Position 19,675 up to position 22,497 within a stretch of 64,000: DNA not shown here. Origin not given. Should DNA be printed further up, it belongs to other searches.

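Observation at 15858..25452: Polysaccharide-tailoring gene set: three FkbM methyltransferases, a CmoB-like methyltransferase, an acyltransferase-3 and a tandem GT4-GT4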

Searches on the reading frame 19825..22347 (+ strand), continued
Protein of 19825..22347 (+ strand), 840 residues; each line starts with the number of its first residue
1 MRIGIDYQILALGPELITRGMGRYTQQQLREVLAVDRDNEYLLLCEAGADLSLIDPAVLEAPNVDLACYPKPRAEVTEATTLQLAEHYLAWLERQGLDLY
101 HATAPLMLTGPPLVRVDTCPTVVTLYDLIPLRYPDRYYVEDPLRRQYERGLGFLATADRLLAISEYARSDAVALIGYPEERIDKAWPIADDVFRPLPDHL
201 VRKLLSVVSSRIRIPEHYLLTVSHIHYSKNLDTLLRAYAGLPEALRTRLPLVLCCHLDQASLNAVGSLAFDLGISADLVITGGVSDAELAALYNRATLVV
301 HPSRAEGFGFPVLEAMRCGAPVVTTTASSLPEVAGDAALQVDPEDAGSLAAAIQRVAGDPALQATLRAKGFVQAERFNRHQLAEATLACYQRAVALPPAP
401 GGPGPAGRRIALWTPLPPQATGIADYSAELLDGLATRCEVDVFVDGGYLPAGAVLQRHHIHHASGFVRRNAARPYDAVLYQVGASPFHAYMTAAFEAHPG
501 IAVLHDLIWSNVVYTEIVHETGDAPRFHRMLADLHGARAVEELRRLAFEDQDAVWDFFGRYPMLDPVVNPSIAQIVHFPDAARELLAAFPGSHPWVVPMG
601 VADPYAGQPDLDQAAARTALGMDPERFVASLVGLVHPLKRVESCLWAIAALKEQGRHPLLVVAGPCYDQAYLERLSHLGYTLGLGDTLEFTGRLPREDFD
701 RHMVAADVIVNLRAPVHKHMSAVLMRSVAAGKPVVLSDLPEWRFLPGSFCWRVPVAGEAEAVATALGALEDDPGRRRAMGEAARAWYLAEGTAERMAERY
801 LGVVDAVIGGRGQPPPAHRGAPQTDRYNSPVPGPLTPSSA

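Call 18: find_encoding_contigs(protein=P0005, flank=10000, max_places=2)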
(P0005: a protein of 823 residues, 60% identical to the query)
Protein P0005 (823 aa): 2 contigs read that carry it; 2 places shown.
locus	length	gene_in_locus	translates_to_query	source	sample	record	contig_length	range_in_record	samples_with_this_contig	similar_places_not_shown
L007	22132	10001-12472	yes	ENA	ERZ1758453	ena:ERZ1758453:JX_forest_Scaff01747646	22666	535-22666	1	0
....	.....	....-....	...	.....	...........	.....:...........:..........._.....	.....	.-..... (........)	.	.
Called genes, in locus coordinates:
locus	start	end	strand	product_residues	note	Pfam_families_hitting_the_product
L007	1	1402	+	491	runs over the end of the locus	PF03816:LytR_cpsA_psr, PF13399:LytR_C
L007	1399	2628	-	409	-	PF13579:Glyco_trans_4_4 (faint), PF00534:Glycos_transf_1, PF13692:Glyco_trans_1_4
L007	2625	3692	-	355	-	PF20706:GT4-conflict, PF00534:Glycos_transf_1, PF13692:Glyco_trans_1_4, PF13524:Glyco_trans_1_2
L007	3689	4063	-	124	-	-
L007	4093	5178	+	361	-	PF00534:Glycos_transf_1, PF13692:Glyco_trans_1_4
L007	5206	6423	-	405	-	PF01757:Acyl_transf_3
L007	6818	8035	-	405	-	PF01757:Acyl_transf_3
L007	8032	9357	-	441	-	PF05050:Methyltransf_21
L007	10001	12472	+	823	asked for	PF13439:Glyco_transf_4, PF20706:GT4-conflict (weak), PF00534:Glycos_transf_1, PF13692:Glyco_trans_1_4, PF13524:Glyco_trans_1_2, PF00534:Glycos_transf_1, PF13692:Glyco_trans_1_4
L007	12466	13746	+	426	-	PF05050:Methyltransf_21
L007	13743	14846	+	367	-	PF05050:Methyltransf_21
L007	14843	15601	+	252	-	PF13489:Methyltransf_23, PF08003:Methyltransf_9 (faint), PF08241:Methyltransf_11 (weak), PF13649:Methyltransf_25 (faint)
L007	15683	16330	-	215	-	PF09394:Inhibitor_I42 (weak)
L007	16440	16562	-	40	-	-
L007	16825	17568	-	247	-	PF13489:Methyltransf_23, PF01209:Ubie_methyltran (weak), PF07021:MetW (weak), PF13847:Methyltransf_31, PF08241:Methyltransf_11, PF08242:Methyltransf_12, PF13649:Methyltransf_25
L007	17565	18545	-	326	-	PF01073:3Beta_HSD, PF01370:Epimerase, PF02719:Polysacc_synt_2, PF04321:RmlD_sub_bind, PF05368:NmrA, PF07993:NAD_binding_4 (weak), PF13460:NAD_binding_10, PF16363:GDP_Man_Dehyd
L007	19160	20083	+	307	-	PF13292:DXP_synthase_N (weak), PF00456:Transketolase_N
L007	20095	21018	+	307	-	PF02779:Transket_pyr, PF02780:Transketolase_C, PF17147:PFOR_II (faint)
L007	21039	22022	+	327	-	PF00535:Glycos_transf_2, PF13641:Glyco_tranf_2_3 (weak)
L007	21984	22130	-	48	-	?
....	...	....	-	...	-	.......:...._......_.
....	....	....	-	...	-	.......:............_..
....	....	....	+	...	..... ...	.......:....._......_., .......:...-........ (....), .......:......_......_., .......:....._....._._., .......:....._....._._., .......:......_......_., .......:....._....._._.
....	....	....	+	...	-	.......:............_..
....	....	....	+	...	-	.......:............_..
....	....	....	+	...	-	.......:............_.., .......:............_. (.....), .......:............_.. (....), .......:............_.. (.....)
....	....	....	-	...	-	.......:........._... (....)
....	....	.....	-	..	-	-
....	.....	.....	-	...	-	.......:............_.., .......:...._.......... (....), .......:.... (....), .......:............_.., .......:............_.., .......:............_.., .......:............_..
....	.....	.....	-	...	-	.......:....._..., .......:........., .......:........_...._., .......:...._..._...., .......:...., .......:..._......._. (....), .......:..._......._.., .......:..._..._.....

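Call 23: find_related_loci(query=A1, collection=genome_contigs, flank=10000)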
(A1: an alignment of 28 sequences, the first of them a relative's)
Query A1 (840 aa) in genome_contigs; peptide patterns used: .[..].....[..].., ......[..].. (x = any residue, [..] = any of these).
600 stretches matched a pattern (row limit reached: there are more); 492 encode a relative of the query (tblastn E <= 1e-3); the best 80 are kept; 80 distinct loci.
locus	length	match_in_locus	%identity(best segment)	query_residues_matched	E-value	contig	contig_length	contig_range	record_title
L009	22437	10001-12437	53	1-808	0e+0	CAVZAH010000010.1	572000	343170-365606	MAG: uncultured Acidimicrobiia bacterium isolate MFD01916.bin.1.57 genome assembly, contig: contig_5755, whole genome sh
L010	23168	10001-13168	31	120-805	5e-67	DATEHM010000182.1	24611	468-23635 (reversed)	MAG TPA_asm: bacterium isolate SMAG_U8811 k141_102822, whole genome shotgun sequence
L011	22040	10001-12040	32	111-797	1e-63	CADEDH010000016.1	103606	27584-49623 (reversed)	MAG: uncultured actinobacterium isolate Actinobacteria sp. RBC023 genome assembly, contig: MAG023_16, whole genome shotg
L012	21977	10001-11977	30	122-791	5e-50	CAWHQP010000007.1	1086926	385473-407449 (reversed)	MAG: uncultured Acidimicrobiaceae bacterium isolate MFD04540.bin.2.21 genome assembly, contig: contig_5045, whole genome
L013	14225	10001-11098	34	1-393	2e-49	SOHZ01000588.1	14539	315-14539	MAG: Anaerolineales bacterium isolate E26_bin7 NODE_154_length_14539_cov_13.311171, whole genome shotgun sequence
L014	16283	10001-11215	35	20-445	1e-48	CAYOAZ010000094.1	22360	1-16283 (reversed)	MAG TPA_asm: uncultured Anaerolineae bacterium isolate binchicken_co219_180 genome assembly, contig: k141_1123100, whole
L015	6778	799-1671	36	92-394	2e-43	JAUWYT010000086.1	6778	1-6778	MAG: Chloroflexota bacterium isolate CSMAG_2717 CSMAG_2717_k141_573342_length_6778_cov_7.9768, whole genome shotgun sequ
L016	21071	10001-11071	35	20-739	6e-42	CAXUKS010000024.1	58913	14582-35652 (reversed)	MAG TPA_asm: uncultured Armatimonadales bacterium isolate public_SRR11456914_metawrap_bin.21 genome assembly, contig: pu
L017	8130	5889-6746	38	97-395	6e-42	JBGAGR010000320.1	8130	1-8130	MAG: Aggregatilineales bacterium isolate MAG_MBR_H125.63 MBRH125-63_opera_contig_13156, whole genome shotgun sequence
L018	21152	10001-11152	33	1-405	7e-42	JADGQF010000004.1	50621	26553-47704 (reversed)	MAG: Anaerolineales bacterium isolate Chersky.3_15 contig-100_50, whole genome shotgun sequence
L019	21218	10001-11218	32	1-417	1e-41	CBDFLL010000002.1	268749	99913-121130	MAG: Vicinamibacterales bacterium isolate 998305d0-6da1-4fae-9339-a55ac4e5d69b genome assembly, contig: contig_2, whole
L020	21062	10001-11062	29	20-394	2e-41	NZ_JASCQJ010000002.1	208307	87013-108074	Clostridium lamae strain NGMCC 1.200840 NODE_2_length_208307_cov_43.502348, whole genome shotgun sequence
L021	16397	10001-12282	28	1-396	9e-41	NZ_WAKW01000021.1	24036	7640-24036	MAG: Methanothermococcus sp. isolate S013_52_esom k151_163045, whole genome shotgun sequence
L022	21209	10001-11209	30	1-416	2e-40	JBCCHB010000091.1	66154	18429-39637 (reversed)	MAG: Chloroflexota bacterium isolate P01_B01_bin.57 k141_4090981_length_66154_cov_53.1302, whole genome shotgun sequence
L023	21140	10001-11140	36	1-398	5e-40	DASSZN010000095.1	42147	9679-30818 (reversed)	MAG TPA_asm: Thermomicrobiaceae bacterium isolate SMAG_U710 k141_684785, whole genome shotgun sequence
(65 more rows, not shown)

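Call 24: search_solved_structures(query=window:19825-22344:+, max_evalue=0.001)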
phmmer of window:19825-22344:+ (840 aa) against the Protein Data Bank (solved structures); distinct sequences matched with E-value up to 0.001: 19.
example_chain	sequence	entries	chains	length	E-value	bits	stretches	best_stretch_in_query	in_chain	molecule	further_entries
7qsg_A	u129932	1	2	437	4.3e-15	58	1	265-396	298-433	D-inositol 3-phosphate glycosyltransferase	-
6kih_A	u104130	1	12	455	1.3e-14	56.4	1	171-383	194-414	Tll1590 protein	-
5i45_A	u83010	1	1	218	2.3e-07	32.5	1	272-395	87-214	Glycosyl transferases group 1 family protein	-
6n1x_A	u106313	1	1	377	5e-07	31.3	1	215-391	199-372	Glycosyltransferase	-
6d9t_A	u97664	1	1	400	5.2e-07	31.3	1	215-391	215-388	Glycosyl transferase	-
3c4q_A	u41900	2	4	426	1.4e-06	29.8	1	285-395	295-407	Predicted glycosyltransferases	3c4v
2iv7_A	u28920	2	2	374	1.5e-06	29.8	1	212-337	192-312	LIPOPOLYSACCHARIDE CORE BIOSYNTHESIS PROTEIN RFAG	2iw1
5d00_A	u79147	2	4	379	3.7e-06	28.4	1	154-355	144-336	N-acetyl-alpha-D-glucosaminyl L-malate synthase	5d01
3oka_A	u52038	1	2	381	1.3e-05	26.7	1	585-804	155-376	GDP-mannose-dependent alpha-(1-6)-phosphatidylinositol monomannoside mannosyltransferase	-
3okc_A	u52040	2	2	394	1.3e-05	26.6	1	585-804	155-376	GDP-mannose-dependent alpha-(1-6)-phosphatidylinositol monomannoside mannosyltransferase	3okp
8b5s_B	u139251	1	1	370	1.7e-05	26.2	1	219-377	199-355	UDP-glucose:(Heptosyl) LPS alpha 1,3-glucosyltransferase WaaG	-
8b5s_A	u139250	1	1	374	1.7e-05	26.2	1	219-378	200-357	UDP-glucose:(Heptosyl) LPS alpha 1,3-glucosyltransferase WaaG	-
8b5q_A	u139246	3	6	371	1.8e-05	26.2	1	219-377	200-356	UDP-glucose:(Heptosyl) LPS alpha 1,3-glucosyltransferase WaaG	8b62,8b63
3c48_A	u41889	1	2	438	0.00022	22.6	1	287-395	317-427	Predicted glycosyltransferases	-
2jjm_A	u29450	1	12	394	0.00036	21.9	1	216-355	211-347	GLYCOSYL TRANSFERASE, GROUP 1 FAMILY PROTEIN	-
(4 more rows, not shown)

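Call 43: find_encoding_contigs(protein=P0090, flank=10000, max_places=1)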
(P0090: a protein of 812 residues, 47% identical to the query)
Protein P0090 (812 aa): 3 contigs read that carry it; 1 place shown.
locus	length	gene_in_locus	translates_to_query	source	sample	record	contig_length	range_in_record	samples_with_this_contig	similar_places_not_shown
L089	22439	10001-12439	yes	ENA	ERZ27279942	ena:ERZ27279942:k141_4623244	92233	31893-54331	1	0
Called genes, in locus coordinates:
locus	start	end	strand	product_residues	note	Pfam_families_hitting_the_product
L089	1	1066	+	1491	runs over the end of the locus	PF05048:NosD (faint)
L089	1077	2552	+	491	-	-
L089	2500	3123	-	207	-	PF00578:AhpC-TSA, PF08534:Redoxin, PF00085:Thioredoxin (faint), PF13098:Thioredoxin_2, PF13905:Thioredoxin_8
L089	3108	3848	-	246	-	PF02683:DsbD_TM, PF13386:DsbD_2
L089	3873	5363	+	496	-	PF01656:CbiA, PF13500:AAA_26 (faint), PF07685:GATase_3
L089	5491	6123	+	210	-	-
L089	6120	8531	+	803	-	PF13439:Glyco_transf_4, PF20706:GT4-conflict, PF00534:Glycos_transf_1, PF13692:Glyco_trans_1_4, PF00534:Glycos_transf_1, PF13692:Glyco_trans_1_4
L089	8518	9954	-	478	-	PF05050:Methyltransf_21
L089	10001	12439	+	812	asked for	PF13439:Glyco_transf_4 (weak), PF00534:Glycos_transf_1, PF13692:Glyco_trans_1_4, PF20706:GT4-conflict, PF13524:Glyco_trans_1_2 (weak), PF00534:Glycos_transf_1, PF13692:Glyco_trans_1_4 (weak)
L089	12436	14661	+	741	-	PF13489:Methyltransf_23 (faint), PF08241:Methyltransf_11, PF08242:Methyltransf_12 (faint), PF13649:Methyltransf_25 (weak), PF13847:Methyltransf_31 (faint), PF05050:Methyltransf_21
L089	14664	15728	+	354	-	PF05050:Methyltransf_21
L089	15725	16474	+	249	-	PF13489:Methyltransf_23, PF08003:Methyltransf_9 (faint), PF13847:Methyltransf_31 (faint), PF08241:Methyltransf_11, PF13649:Methyltransf_25 (faint)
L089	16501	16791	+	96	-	-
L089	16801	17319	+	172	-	PF00156:Pribosyltran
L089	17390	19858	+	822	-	PF00270:DEAD, PF00271:Helicase_C, PF08482:HrpB_C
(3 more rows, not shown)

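Call 44: find_encoding_contigs(protein=P0049, flank=10000, max_places=1)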
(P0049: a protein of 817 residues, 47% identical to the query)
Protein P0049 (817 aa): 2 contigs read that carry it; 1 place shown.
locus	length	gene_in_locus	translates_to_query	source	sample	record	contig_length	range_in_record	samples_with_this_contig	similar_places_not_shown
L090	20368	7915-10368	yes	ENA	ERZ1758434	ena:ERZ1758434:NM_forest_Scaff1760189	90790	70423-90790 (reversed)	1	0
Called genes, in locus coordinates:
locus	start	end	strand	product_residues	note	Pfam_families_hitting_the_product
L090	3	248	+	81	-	?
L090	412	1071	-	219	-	-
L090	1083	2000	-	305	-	PF00296:Bac_luciferase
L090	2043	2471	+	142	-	PF00856:SET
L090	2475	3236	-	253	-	PF03372:Exo_endo_phos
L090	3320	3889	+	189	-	PF04542:Sigma70_r2, PF08281:Sigma70_r4_2, PF04545:Sigma70_r4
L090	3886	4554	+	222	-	-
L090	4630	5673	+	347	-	PF13409:GST_N_2 (faint), PF13410:GST_C_2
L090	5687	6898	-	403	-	PF13489:Methyltransf_23, PF08241:Methyltransf_11, PF08242:Methyltransf_12, PF13649:Methyltransf_25, PF13847:Methyltransf_31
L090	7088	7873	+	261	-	PF01209:Ubie_methyltran (weak), PF02353:CMAS (weak), PF13489:Methyltransf_23, PF13847:Methyltransf_31, PF08241:Methyltransf_11, PF08242:Methyltransf_12, PF13649:Methyltransf_25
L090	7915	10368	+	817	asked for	PF13439:Glyco_transf_4 (weak), PF20706:GT4-conflict, PF00534:Glycos_transf_1, PF13692:Glyco_trans_1_4, PF13524:Glyco_trans_1_2, PF00534:Glycos_transf_1, PF13692:Glyco_trans_1_4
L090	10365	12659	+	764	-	PF13489:Methyltransf_23 (weak), PF08241:Methyltransf_11, PF08242:Methyltransf_12 (faint), PF13649:Methyltransf_25 (weak), PF05050:Methyltransf_21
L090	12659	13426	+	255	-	PF08003:Methyltransf_9 (faint), PF13489:Methyltransf_23, PF13847:Methyltransf_31 (faint), PF08241:Methyltransf_11, PF13649:Methyltransf_25 (faint)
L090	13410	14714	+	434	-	PF01757:Acyl_transf_3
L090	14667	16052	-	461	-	PF13439:Glyco_transf_4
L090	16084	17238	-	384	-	PF05050:Methyltransf_21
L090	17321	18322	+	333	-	PF02475:TRM5-TYW2_MTfase (weak), PF05050:Methyltransf_21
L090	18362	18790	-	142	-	-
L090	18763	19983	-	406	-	PF13555:AAA_29 (weak), PF00005:ABC_tran, PF13304:AAA_21 (faint), PF14524:Wzt_C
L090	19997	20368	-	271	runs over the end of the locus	PF01061:ABC2_membrane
